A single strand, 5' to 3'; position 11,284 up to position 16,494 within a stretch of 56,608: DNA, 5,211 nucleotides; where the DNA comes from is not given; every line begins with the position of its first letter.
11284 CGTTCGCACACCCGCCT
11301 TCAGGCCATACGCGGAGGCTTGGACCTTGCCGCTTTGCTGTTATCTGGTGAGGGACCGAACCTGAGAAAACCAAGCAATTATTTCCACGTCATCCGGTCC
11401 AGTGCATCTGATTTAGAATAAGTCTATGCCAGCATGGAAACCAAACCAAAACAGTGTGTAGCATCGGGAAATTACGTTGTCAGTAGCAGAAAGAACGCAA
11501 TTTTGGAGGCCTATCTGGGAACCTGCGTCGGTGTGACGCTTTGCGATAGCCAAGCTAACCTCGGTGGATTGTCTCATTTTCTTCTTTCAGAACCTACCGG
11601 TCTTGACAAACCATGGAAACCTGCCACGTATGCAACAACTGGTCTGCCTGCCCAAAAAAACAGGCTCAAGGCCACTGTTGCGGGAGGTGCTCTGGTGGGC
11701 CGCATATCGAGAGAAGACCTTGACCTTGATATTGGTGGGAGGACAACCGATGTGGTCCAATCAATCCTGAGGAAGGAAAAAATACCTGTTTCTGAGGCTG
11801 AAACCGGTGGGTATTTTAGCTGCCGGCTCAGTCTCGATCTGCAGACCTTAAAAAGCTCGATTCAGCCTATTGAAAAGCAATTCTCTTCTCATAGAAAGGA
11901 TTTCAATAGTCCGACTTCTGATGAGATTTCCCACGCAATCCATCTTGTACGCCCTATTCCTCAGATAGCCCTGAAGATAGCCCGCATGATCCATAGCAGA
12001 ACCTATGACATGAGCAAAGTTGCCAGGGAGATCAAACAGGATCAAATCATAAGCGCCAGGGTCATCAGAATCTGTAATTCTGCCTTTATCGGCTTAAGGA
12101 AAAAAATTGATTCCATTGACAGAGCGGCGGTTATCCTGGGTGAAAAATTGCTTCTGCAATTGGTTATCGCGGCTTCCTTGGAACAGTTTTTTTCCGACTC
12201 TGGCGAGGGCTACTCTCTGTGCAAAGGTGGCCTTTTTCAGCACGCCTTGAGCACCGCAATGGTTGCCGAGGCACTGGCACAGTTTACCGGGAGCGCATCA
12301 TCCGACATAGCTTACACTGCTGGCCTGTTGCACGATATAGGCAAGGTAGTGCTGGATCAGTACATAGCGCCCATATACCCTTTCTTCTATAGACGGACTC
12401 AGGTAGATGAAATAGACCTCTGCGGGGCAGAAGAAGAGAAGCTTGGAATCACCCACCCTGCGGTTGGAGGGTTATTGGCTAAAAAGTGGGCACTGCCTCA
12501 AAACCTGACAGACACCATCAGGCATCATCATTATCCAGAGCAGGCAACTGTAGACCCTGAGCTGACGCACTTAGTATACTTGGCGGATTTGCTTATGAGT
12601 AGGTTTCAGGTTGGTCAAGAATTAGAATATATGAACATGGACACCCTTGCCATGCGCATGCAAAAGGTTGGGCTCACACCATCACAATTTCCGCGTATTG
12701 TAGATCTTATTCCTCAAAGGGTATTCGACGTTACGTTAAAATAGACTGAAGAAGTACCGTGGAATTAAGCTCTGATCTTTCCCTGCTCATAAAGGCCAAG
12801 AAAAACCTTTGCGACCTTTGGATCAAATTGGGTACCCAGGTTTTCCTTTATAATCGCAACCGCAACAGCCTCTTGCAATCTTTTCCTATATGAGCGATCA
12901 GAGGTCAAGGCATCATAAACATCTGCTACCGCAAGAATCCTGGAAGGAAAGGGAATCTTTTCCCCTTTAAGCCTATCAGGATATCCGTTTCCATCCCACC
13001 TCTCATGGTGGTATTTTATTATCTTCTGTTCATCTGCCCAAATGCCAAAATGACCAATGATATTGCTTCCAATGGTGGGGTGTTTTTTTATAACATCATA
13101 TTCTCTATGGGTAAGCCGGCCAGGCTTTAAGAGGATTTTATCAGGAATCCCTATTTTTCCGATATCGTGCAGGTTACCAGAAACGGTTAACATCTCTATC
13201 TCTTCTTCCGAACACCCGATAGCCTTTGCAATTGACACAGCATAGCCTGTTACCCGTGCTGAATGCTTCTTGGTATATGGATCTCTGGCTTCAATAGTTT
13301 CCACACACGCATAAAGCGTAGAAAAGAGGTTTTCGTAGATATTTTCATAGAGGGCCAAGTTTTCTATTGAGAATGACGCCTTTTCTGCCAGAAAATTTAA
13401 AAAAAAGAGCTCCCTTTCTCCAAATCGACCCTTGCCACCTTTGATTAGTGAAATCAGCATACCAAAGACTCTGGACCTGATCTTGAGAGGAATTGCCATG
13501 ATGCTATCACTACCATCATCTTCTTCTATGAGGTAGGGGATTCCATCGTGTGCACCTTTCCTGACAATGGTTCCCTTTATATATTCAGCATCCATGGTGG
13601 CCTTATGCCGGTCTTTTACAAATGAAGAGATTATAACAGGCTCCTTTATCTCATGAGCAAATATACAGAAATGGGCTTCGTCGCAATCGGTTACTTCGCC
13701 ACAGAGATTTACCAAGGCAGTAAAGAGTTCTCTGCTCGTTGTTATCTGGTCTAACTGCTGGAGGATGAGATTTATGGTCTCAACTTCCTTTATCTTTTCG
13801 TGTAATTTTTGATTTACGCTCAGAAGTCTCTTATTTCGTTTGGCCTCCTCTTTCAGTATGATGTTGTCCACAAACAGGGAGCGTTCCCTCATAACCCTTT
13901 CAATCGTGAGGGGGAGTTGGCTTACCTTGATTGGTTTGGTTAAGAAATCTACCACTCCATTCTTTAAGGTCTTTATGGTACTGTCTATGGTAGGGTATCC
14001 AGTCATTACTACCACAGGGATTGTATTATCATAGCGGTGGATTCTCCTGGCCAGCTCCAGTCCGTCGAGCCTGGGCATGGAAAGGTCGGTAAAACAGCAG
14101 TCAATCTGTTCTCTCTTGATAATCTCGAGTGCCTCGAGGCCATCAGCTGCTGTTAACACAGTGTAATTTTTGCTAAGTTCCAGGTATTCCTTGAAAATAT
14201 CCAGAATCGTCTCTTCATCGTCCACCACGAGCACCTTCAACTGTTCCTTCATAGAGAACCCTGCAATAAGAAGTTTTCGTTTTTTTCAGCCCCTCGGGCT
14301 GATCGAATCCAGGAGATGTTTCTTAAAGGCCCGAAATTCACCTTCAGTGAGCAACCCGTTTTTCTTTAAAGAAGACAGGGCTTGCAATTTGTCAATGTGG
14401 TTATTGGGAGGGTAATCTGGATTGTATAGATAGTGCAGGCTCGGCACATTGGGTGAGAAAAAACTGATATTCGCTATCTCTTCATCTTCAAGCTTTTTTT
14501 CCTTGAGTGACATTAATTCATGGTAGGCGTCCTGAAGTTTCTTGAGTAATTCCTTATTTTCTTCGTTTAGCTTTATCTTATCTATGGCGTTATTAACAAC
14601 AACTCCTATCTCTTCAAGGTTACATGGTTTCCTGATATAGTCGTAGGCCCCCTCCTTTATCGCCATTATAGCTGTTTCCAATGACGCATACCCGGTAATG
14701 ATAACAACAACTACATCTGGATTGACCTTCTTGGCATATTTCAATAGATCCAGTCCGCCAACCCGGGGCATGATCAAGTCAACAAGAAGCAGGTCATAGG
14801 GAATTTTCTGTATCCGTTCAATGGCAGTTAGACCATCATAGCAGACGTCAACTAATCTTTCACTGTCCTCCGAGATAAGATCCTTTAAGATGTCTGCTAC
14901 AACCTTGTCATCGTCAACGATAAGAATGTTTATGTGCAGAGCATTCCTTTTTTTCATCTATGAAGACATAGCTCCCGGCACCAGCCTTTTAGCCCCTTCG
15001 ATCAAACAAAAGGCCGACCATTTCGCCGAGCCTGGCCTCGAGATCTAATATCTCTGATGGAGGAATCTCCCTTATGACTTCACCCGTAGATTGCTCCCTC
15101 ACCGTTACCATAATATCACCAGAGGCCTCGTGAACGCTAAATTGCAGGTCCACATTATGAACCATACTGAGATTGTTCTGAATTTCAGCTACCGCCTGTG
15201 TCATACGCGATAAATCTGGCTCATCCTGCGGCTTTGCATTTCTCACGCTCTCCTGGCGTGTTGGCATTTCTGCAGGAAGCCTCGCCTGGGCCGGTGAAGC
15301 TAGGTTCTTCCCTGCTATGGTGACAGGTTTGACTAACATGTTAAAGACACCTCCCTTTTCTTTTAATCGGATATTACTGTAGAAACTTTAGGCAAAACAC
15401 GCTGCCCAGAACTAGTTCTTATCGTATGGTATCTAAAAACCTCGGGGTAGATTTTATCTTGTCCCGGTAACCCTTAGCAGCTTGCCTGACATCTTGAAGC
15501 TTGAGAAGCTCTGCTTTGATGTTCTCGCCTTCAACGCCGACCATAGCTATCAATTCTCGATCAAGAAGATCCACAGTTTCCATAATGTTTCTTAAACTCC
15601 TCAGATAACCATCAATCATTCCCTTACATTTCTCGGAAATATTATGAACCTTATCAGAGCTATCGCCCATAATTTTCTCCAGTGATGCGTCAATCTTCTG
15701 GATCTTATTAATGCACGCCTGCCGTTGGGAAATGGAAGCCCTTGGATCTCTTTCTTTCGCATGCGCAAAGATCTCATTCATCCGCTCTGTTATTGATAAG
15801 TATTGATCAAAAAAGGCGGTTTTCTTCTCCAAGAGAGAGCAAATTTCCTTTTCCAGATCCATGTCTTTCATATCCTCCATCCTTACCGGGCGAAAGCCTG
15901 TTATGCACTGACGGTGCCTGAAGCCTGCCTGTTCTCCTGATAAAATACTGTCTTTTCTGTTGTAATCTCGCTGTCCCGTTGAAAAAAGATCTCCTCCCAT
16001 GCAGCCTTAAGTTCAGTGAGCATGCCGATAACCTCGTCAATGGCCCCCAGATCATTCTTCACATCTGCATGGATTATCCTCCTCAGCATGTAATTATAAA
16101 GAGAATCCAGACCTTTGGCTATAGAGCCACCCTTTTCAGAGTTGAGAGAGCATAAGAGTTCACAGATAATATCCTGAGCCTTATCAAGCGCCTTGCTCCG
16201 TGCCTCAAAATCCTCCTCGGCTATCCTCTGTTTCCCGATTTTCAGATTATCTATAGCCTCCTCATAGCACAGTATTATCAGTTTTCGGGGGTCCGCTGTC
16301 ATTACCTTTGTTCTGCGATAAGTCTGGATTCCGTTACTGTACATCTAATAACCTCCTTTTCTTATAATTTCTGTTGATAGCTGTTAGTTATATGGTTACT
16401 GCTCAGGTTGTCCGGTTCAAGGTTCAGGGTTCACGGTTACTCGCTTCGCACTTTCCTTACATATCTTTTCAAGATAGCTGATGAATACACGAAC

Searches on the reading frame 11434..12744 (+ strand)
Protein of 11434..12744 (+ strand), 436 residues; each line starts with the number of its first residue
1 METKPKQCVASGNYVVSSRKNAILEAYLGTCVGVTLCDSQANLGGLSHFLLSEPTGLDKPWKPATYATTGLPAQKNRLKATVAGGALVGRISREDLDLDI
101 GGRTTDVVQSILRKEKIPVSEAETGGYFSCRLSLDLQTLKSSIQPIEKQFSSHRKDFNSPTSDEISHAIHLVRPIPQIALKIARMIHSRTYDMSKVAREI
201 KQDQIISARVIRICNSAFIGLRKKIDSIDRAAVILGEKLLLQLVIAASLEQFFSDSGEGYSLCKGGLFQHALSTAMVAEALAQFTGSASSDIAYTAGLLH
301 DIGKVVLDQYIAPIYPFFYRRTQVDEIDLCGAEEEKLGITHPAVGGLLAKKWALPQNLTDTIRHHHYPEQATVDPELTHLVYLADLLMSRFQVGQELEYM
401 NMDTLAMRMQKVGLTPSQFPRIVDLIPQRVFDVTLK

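Call 32: search_protein_families(library=pfam, proteins=[window:11434-12744:+], max_evalue=0.00001)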
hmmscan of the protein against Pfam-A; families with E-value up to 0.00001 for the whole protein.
window:11434-12744:+ (436 aa): 3 families
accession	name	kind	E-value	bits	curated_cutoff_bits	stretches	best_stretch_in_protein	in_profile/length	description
PF08668.18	HDOD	-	8e-48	163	22.9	1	174-368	3-196/196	HDOD domain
PF01966.28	HD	-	5.6e-12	46.4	22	1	268-386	2-112/116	HD domain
PF03975.18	CheD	-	3.7e-11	43.6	25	1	72-143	35-106/108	CheD chemotactic sensory transduction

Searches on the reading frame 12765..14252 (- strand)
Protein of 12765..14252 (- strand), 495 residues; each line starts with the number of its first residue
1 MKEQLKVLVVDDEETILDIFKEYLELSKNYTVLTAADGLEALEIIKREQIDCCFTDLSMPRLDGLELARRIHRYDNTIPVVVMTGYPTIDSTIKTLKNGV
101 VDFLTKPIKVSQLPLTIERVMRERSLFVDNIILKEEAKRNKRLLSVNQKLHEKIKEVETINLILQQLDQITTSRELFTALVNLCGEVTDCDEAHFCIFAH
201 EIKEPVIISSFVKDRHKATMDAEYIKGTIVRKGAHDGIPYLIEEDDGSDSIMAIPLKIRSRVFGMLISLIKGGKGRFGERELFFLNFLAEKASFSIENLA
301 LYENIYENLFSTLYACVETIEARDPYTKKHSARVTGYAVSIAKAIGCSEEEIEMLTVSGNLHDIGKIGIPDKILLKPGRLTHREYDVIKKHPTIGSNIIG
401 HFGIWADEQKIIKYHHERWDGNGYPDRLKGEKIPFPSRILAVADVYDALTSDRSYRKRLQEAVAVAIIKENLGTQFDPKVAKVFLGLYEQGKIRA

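Call 32: search_protein_families(library=pfam, proteins=[window:12765-14252:-], max_evalue=0.00001)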
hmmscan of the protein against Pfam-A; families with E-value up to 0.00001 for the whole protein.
window:12765-14252:- (495 aa): 3 families
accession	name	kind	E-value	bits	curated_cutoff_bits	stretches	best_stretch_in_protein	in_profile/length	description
PF13487.12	HD_5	-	3.2e-40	138.1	27.2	1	317-480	4-170/170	HD domain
PF00072.30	Response_reg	-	7.1e-30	103.9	30.2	1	7-115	1-108/111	Response regulator receiver domain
PF01966.28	HD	-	2.1e-19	70.3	22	1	329-448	3-115/116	HD domain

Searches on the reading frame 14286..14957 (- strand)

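Call 32: search_protein_families(library=pfam, proteins=[window:14286-14957:-], max_evalue=0.00001)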
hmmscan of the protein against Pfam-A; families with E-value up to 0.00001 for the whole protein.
window:14286-14957:- (223 aa): 1 family
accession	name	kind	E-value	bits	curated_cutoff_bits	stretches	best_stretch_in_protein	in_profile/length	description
PF00072.30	Response_reg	-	1.9e-24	86.4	30.2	1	11-117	1-106/111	Response regulator receiver domain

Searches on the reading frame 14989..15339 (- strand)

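Call 33: search_protein_families(library=pfam, proteins=[window:14989-15339:-], max_evalue=0.00001)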
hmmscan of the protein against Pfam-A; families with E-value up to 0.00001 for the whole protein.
window:14989-15339:- (116 aa): 1 family
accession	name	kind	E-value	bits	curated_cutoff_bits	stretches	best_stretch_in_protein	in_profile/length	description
PF03646.20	FlaG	-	2.6e-22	79.3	23.8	1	27-113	15-100/101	FlaG protein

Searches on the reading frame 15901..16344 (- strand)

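Call 33: search_protein_families(library=pfam, proteins=[window:15901-16344:-], max_evalue=0.00001)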
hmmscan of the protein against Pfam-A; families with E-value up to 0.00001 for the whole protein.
window:15901-16344:- (147 aa): 1 family
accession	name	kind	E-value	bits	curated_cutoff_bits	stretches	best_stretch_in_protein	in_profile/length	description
PF02561.19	FliS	-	3e-38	131.1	26.7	1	7-119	2-114/115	Flagellar protein FliS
